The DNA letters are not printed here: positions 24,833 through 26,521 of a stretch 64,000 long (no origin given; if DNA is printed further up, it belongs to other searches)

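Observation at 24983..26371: Single-chain PriS-like primase fused to a PriL-type cysteine-rich domain, embedded in a bacterial housekeeping array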

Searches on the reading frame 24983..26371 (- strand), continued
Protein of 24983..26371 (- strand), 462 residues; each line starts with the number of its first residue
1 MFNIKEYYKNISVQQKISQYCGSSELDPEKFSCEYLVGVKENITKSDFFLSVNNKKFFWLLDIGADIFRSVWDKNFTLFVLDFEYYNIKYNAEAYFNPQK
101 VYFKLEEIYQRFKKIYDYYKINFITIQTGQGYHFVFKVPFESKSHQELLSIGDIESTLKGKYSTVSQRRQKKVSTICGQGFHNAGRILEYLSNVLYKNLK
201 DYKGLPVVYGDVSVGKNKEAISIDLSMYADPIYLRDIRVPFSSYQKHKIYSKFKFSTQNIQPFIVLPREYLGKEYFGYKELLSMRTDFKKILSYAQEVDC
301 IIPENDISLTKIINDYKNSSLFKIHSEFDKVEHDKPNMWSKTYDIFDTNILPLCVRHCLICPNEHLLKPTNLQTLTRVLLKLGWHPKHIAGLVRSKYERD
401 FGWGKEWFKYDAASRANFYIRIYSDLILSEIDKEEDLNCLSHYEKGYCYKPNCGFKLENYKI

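Call 27: find_encoding_contigs(protein=P0049, flank=8000, max_places=2)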
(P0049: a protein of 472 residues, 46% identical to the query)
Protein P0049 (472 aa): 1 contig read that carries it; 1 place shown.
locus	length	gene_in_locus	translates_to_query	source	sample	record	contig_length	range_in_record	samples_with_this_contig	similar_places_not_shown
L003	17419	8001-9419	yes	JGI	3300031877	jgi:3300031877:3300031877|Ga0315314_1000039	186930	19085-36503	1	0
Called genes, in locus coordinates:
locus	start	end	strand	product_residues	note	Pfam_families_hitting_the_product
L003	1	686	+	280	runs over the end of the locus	PF05681:Fumerase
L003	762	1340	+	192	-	PF05683:Fumerase_C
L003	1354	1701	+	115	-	PF02261:Asp_decarbox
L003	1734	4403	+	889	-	PF02739:5_3_exonuc_N, PF01367:5_3_exonuc, PF01612:DNA_pol_A_exo1, PF22619:DNA_polI_exo1, PF00476:DNA_pol_A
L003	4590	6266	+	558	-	PF01590:GAF, PF13185:GAF_2, PF13492:GAF_3, PF13426:PAS_9 (weak), PF00512:HisKA, PF02518:HATPase_c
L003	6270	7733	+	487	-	PF01523:PmbA_TldD_1st, PF19290:PmbA_TldD_2nd, PF19289:PmbA_TldD_3rd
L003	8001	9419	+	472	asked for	-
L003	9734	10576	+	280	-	PF01261:AP_endonuc_2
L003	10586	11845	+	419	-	PF00152:tRNA-synt_2 (faint), PF13393:tRNA-synt_His, PF00587:tRNA-synt_2b, PF03129:HGTP_anticodon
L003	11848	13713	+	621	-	PF01336:tRNA_anti-codon, PF00152:tRNA-synt_2, PF02938:GAD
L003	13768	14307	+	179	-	PF01476:LysM (weak)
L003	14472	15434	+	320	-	PF01695:IstB_IS21 (weak), PF02562:PhoH, PF13245:AAA_19 (weak), PF13604:AAA_30 (weak), PF13401:AAA_22 (weak)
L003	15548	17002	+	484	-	PF07698:7TM-7TMR_HD, PF01966:HD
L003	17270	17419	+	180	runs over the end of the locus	PF02130:YbeY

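Call 29: find_related_loci(query=A1, collection=genome_contigs, flank=10000)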
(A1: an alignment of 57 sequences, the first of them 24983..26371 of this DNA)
Query A1 (462 aa) in genome_contigs; peptide patterns used: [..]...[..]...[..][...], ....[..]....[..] (x = any residue, [..] = any of these).
417 stretches matched a pattern; 383 encode a relative of the query (tblastn E <= 1e-3); the best 80 are kept; 79 distinct loci.
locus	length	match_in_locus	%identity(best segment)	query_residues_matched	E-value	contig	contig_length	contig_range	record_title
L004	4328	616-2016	67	1-462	0e+0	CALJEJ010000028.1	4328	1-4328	MAG: uncultured Endomicrobia bacterium isolate S1_Bin_METABAT__312_1 genome assembly, contig: c_000002487414, whole geno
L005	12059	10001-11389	66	1-461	0e+0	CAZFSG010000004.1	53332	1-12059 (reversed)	MAG TPA_asm: uncultured Elusimicrobia sp. isolate SRP104967_co1_36 genome assembly, contig: NODE_164_length_53332_cov_12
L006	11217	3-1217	68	59-462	0e+0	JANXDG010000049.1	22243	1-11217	MAG: Endomicrobia bacterium isolate SKYB98 k141_257118, whole genome shotgun sequence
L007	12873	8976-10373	50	2-462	4e-155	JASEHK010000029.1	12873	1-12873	MAG: Endomicrobiia bacterium isolate Yes70-21 NODE_29_length_12873_cov_3.271493, whole genome shotgun sequence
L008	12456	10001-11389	50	1-461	9e-152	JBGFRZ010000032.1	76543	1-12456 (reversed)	MAG: Ignavibacteria bacterium isolate BA1A30.2019.Bin.46 NODE_183_length_76543_cov_11.112428, whole genome shotgun seque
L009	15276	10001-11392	49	1-460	2e-150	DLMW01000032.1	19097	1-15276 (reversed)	MAG TPA_asm: bacterium UBP18_UBA7526 isolate UBA7526 UBA7526_contig_12510, whole genome shotgun sequence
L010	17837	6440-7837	46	1-462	4e-150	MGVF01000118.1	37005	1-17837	MAG: Elusimicrobia bacterium RIFOXYA2_FULL_50_26 rifoxya2_full_scaffold_697, whole genome shotgun sequence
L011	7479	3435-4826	47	1-460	2e-149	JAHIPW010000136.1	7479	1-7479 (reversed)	MAG: bacterium isolate KR13_S3.mb.88 KR13_S3.mb.88_k141_461821, whole genome shotgun sequence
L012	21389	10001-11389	46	3-461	3e-147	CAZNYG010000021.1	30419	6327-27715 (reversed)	MAG TPA_asm: uncultured Elusimicrobiales bacterium isolate SRP263991_co7_858 genome assembly, contig: NODE_2000_length_3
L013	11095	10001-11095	60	1-364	2e-145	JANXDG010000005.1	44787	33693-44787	MAG: Endomicrobia bacterium isolate SKYB98 k141_85291, whole genome shotgun sequence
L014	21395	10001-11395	45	5-462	6e-135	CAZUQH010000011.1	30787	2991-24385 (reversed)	MAG TPA_asm: uncultured bacterium isolate binchicken_co387_22 genome assembly, contig: NODE_1045_length_30787_cov_17.455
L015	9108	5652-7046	45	1-461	4e-134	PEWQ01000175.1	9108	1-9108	MAG: Candidatus Hydrogenedentes bacterium CG07_land_8_20_14_0_80_42_17 CG07_land_8_20_14_0.80_scaffold_5501_c, whole gen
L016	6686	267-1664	44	1-461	4e-134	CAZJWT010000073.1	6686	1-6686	MAG TPA_asm: uncultured Clostridia bacterium isolate binchicken_co376_5 genome assembly, contig: NODE_15225_length_6686_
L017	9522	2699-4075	45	5-462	7e-134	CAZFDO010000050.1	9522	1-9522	MAG TPA_asm: uncultured Clostridia bacterium isolate SRP256446_co1_94 genome assembly, contig: NODE_3958_length_9522_cov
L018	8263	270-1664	46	2-461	2e-133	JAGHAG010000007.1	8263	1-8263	MAG: Elusimicrobia bacterium isolate AUK224 PB_MBMC_178_c_000000000070, whole genome shotgun sequence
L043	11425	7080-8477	44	2-462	5e-123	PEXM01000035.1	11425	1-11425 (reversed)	MAG: Elusimicrobia bacterium CG08_land_8_20_14_0_20_44_26 CG08_land_8_20_14_0.20_scaffold_3897_c, whole genome shotgun s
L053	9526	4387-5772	43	1-457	1e-118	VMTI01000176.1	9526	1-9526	MAG: bacterium isolate 01_128 k141_1620958, whole genome shotgun sequence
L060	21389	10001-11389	41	1-461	1e-114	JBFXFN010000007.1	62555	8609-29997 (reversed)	MAG: Candidatus Methylacidiphilaceae bacterium isolate CA_2019_TPIn_140 NODE_1593_length_62555_cov_7.333328_TPIn, whole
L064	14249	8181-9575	39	1-461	5e-114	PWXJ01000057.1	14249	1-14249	MAG: PVC group bacterium isolate CSSed11_89 CS-Sed11-C5908, whole genome shotgun sequence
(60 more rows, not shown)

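Call 34: search_protein_families(library=pfam, proteins=[L001:9409-10272:+, L002:9439-10320:+, L003:9734-10576:+, L064:9632-11125:+, L053:5802-6395:+, L043:9210-10631:+, L053:3699-4400:+], max_evalue=1)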
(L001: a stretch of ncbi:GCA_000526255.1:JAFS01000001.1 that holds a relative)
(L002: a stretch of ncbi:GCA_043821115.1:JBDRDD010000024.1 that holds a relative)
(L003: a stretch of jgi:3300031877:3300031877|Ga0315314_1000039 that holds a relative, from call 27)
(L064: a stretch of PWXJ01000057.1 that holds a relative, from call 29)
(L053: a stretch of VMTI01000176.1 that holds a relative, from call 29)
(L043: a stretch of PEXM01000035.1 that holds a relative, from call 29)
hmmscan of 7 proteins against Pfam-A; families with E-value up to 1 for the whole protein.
L001:9409-10272:+ (287 aa): 1 family
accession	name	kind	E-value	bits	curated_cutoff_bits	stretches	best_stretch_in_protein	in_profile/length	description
PF01261.30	AP_endonuc_2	-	1.8e-39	136.4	31.1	1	21-256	3-233/249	Xylose isomerase-like TIM barrel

L002:9439-10320:+ (293 aa): 1 family
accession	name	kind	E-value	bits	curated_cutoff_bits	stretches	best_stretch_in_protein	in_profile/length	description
PF01261.30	AP_endonuc_2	-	3.6e-34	119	31.1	1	23-273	5-234/249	Xylose isomerase-like TIM barrel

L003:9734-10576:+ (280 aa): 1 family
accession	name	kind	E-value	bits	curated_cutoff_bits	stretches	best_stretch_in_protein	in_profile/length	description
PF01261.30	AP_endonuc_2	-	6.2e-33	115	31.1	1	21-270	3-244/249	Xylose isomerase-like TIM barrel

L064:9632-11125:+ (497 aa): 0 families

L053:5802-6395:+ (197 aa): 1 family
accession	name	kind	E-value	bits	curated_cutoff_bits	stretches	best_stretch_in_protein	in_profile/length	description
PF13036.11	LpoB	-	5.5e-37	127.3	22.3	1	43-186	1-147/147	Peptidoglycan-synthase activator LpoB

L043:9210-10631:+ (473 aa): 1 family
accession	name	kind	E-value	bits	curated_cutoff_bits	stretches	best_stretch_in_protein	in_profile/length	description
PF13635.12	DUF4143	-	0.038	14.2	28.1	1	43-81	63-100/160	Domain of unknown function (DUF4143)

L053:3699-4400:+ (233 aa): 1 family
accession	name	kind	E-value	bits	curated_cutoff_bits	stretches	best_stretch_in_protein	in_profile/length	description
PF04028.18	DUF374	-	1.2e-18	66.9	26.8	1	82-145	5-68/69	Domain of unknown function (DUF374)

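Call 39: search_protein_families(library=pfam, proteins=[P0151, P0166, P0143, P0201, P0141, P0187, P0188, P0175, P0180, P0157], max_evalue=0.01)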
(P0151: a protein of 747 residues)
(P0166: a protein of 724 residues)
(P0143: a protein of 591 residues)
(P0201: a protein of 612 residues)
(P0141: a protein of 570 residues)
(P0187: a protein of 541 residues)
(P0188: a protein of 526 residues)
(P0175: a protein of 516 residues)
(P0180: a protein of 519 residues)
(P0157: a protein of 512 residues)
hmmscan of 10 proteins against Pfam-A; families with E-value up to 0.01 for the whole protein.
P0151 (747 aa): 1 family
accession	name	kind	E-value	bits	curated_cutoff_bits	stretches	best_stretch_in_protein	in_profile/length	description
PF01261.30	AP_endonuc_2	-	3.4e-29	102.7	31.1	1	487-729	2-243/249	Xylose isomerase-like TIM barrel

P0166 (724 aa): 1 family
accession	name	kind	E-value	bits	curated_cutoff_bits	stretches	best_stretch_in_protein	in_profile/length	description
PF01261.30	AP_endonuc_2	-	8.3e-36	124.4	31.1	1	469-703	3-243/249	Xylose isomerase-like TIM barrel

P0143 (591 aa): 0 families

P0201 (612 aa): 1 family
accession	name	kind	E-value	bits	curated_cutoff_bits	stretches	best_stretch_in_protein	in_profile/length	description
PF00571.33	CBS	-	3.5e-23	82.1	24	2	69-122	1-54/57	CBS domain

P0141 (570 aa): 0 families

P0187 (541 aa): 0 families

P0188 (526 aa): 0 families

P0175 (516 aa): 0 families

P0180 (519 aa): 0 families

P0157 (512 aa): 0 families

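Call 40: search_protein_families(library=ncbifam, proteins=[L001:9409-10272:+, L002:9439-10320:+, L003:9734-10576:+, L060:11403-12260:+, L010:8054-8911:+, L007:10402-11247:+], max_evalue=0.01)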
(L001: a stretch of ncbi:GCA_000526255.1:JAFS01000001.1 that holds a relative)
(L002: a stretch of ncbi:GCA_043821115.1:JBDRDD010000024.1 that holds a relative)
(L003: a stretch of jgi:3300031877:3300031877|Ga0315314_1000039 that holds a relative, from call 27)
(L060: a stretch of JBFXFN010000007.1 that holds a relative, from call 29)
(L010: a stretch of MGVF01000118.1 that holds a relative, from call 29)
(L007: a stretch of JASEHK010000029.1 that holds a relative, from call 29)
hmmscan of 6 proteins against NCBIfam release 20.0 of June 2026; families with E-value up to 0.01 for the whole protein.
L001:9409-10272:+ (287 aa): 11 families
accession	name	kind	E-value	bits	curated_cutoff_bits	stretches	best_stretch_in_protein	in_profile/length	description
NF041277.1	coba_remo_CbiR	equivalog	1.1e-12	48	105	1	48-252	45-234/249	cobamide remodeling phosphodiesterase CbiR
NF007360.0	PRK09856.1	equivalog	5.9e-11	42.4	305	1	1-253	1-249/276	fructoselysine 3-epimerase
NF009688.0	PRK13209.1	subfamily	2e-10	40.1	317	1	16-252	24-254/286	L-ribulose-5-phosphate 3-epimerase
TIGR00542.1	hxl6Piso_put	equivalog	2.6e-06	27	272.15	1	17-253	20-250/279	L-ribulose-5-phosphate 3-epimerase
NF041099.2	keto_glucon_epim_IolO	equivalog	1.5e-05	24.5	300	1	12-259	20-253/269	5-keto-L-gluconate epimerase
TIGR04379.1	myo_inos_iolE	equivalog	1.7e-05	24.5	290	0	49-218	48-215/290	myo-inosose-2 dehydratase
NF002198.0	PRK01060.1-3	equivalog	0.00011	21.9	244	1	23-242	19-228/253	deoxyribonuclease IV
NF009689.0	PRK13210.1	subfamily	0.00022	20.5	200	1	17-252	21-256/286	L-ribulose-5-phosphate 3-epimerase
TIGR00587.1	nfo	subfamily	0.0012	18.2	129.65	1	69-189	69-183/279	deoxyribonuclease IV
TIGR03234.1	OH-pyruv-isom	equivalog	0.0036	16.7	353.45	1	9-252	10-240/254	hydroxypyruvate isomerase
NF002196.0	PRK01060.1-1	equivalog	0.0043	16.4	333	0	52-189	52-184/297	deoxyribonuclease IV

L002:9439-10320:+ (293 aa): 13 families
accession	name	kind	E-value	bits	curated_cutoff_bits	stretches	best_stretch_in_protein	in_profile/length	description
NF041099.2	keto_glucon_epim_IolO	equivalog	3.7e-19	69.1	300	1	91-276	75-254/269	5-keto-L-gluconate epimerase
NF051856.1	PsicseEpim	equivalog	1.8e-18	67.3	300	1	91-271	67-248/287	D-psicose 3-epimerase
NF007360.0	PRK09856.1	equivalog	4.2e-13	49.4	305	1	100-271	81-251/276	fructoselysine 3-epimerase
TIGR04379.1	myo_inos_iolE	equivalog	1.7e-12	47.5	290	1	145-279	126-277/290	myo-inosose-2 dehydratase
NF009688.0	PRK13209.1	subfamily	3.2e-12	46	317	1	59-271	51-257/286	L-ribulose-5-phosphate 3-epimerase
NF041277.1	coba_remo_CbiR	equivalog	6.6e-11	42.2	105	1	96-270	72-236/249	cobamide remodeling phosphodiesterase CbiR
NF009689.0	PRK13210.1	subfamily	9.4e-08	31.6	200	1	68-271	54-259/286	L-ribulose-5-phosphate 3-epimerase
NF002198.0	PRK01060.1-3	equivalog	3.1e-07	30.3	244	1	69-253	41-223/253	deoxyribonuclease IV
TIGR00542.1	hxl6Piso_put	equivalog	4.1e-07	29.6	272.15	1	59-271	46-252/279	L-ribulose-5-phosphate 3-epimerase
TIGR03234.1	OH-pyruv-isom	equivalog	1.6e-05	24.3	353.45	1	148-269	119-241/254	hydroxypyruvate isomerase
NF007441.0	PRK09989.1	equivalog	0.00035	20.4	412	1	162-267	136-240/258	HPr family phosphocarrier protein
NF002199.0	PRK01060.1-4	equivalog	0.00077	18.6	315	1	122-208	102-185/282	deoxyribonuclease IV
NF043033.1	OxoTetrIsom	equivalog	0.0025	17.6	325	1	147-265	115-234/251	2-oxo-tetronate isomerase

L003:9734-10576:+ (280 aa): 12 families
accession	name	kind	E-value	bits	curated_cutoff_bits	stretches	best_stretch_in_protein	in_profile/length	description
NF041099.2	keto_glucon_epim_IolO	equivalog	3.6e-16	59.3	300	1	9-257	17-251/269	5-keto-L-gluconate epimerase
NF051856.1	PsicseEpim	equivalog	8.2e-16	58.6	300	1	51-251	46-244/287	D-psicose 3-epimerase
NF041277.1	coba_remo_CbiR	equivalog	1.7e-10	40.9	105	1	54-266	49-248/249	cobamide remodeling phosphodiesterase CbiR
NF007360.0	PRK09856.1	equivalog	2.3e-10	40.5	305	1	3-254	3-250/276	fructoselysine 3-epimerase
TIGR04379.1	myo_inos_iolE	equivalog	1.8e-08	34.3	290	2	223-251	237-265/290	myo-inosose-2 dehydratase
NF002196.0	PRK01060.1-1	equivalog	5.4e-07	29.2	333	1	56-204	54-202/297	deoxyribonuclease IV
NF009688.0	PRK13209.1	subfamily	2.2e-06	26.9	317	1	12-264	20-266/286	L-ribulose-5-phosphate 3-epimerase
TIGR03234.1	OH-pyruv-isom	equivalog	5e-05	22.7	353.45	1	159-256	150-244/254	hydroxypyruvate isomerase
TIGR00587.1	nfo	subfamily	0.0004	19.7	129.65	1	33-191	31-183/279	deoxyribonuclease IV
NF009689.0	PRK13210.1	subfamily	0.0011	18.3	200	1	193-257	191-261/286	L-ribulose-5-phosphate 3-epimerase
TIGR00542.1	hxl6Piso_put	equivalog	0.0017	17.7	272.15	1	166-256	162-253/279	L-ribulose-5-phosphate 3-epimerase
NF007444.0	PRK09997.1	equivalog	0.0034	16.9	465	0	167-250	159-239/258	hydroxypyruvate isomerase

L060:11403-12260:+ (285 aa): 7 families
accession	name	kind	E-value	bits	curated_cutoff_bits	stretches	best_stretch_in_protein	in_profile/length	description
NF041277.1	coba_remo_CbiR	equivalog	8.5e-14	51.7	105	1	47-251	44-233/249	cobamide remodeling phosphodiesterase CbiR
NF009688.0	PRK13209.1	subfamily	1.9e-12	46.7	317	1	17-269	25-270/286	L-ribulose-5-phosphate 3-epimerase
NF007360.0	PRK09856.1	equivalog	4.5e-12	46.1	305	1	1-253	1-249/276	fructoselysine 3-epimerase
NF041099.2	keto_glucon_epim_IolO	equivalog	2.4e-05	23.8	300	1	22-256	30-249/269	5-keto-L-gluconate epimerase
TIGR00542.1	hxl6Piso_put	equivalog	3e-05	23.5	272.15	1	21-270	24-266/279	L-ribulose-5-phosphate 3-epimerase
TIGR04379.1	myo_inos_iolE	equivalog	4.5e-05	23.1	290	0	108-217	107-214/290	myo-inosose-2 dehydratase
NF009689.0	PRK13210.1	subfamily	5.6e-05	22.5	200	1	24-252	28-256/286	L-ribulose-5-phosphate 3-epimerase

L010:8054-8911:+ (285 aa): 11 families
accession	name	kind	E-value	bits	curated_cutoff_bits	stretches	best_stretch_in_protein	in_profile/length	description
NF041277.1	coba_remo_CbiR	equivalog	6.7e-12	45.4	105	1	56-263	44-239/249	cobamide remodeling phosphodiesterase CbiR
NF051856.1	PsicseEpim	equivalog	9.6e-12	45.3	300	1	55-256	43-243/287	D-psicose 3-epimerase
NF007360.0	PRK09856.1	equivalog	2.4e-11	43.7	305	1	9-260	3-250/276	fructoselysine 3-epimerase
NF009688.0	PRK13209.1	subfamily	2.1e-10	40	317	1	15-264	17-260/286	L-ribulose-5-phosphate 3-epimerase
TIGR03234.1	OH-pyruv-isom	equivalog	6.1e-08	32.3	353.45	1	15-263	10-245/254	hydroxypyruvate isomerase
NF041099.2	keto_glucon_epim_IolO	equivalog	1.1e-07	31.4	300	1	139-261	131-249/269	5-keto-L-gluconate epimerase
TIGR00542.1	hxl6Piso_put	equivalog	1.4e-06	27.9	272.15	1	31-264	28-255/279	L-ribulose-5-phosphate 3-epimerase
TIGR00587.1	nfo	subfamily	2.3e-06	27.1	129.65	1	73-211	64-200/279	deoxyribonuclease IV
NF009689.0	PRK13210.1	subfamily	1.4e-05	24.5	200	1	22-265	20-263/286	L-ribulose-5-phosphate 3-epimerase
TIGR04379.1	myo_inos_iolE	equivalog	3e-05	23.7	290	0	135-223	128-214/290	myo-inosose-2 dehydratase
NF002198.0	PRK01060.1-3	equivalog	0.0099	15.5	244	0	77-226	57-202/253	deoxyribonuclease IV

L007:10402-11247:+ (281 aa): 8 families
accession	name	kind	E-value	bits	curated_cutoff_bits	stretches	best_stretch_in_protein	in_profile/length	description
NF007360.0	PRK09856.1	equivalog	5e-13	49.2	305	1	1-261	1-257/276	fructoselysine 3-epimerase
NF041277.1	coba_remo_CbiR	equivalog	6.7e-09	35.6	105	1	71-253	65-236/249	cobamide remodeling phosphodiesterase CbiR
NF009688.0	PRK13209.1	subfamily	3.5e-08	32.8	317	1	15-260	23-263/286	L-ribulose-5-phosphate 3-epimerase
NF041099.2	keto_glucon_epim_IolO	equivalog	1e-05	25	300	1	9-252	17-247/269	5-keto-L-gluconate epimerase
NF051856.1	PsicseEpim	equivalog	1.2e-05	25.3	300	1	20-240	23-234/287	D-psicose 3-epimerase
TIGR00542.1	hxl6Piso_put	equivalog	5.6e-05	22.6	272.15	1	21-259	24-257/279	L-ribulose-5-phosphate 3-epimerase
NF002198.0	PRK01060.1-3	equivalog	9e-05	22.2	244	1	57-246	45-233/253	deoxyribonuclease IV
TIGR00587.1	nfo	subfamily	0.002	17.4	129.65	1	77-188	73-182/279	deoxyribonuclease IV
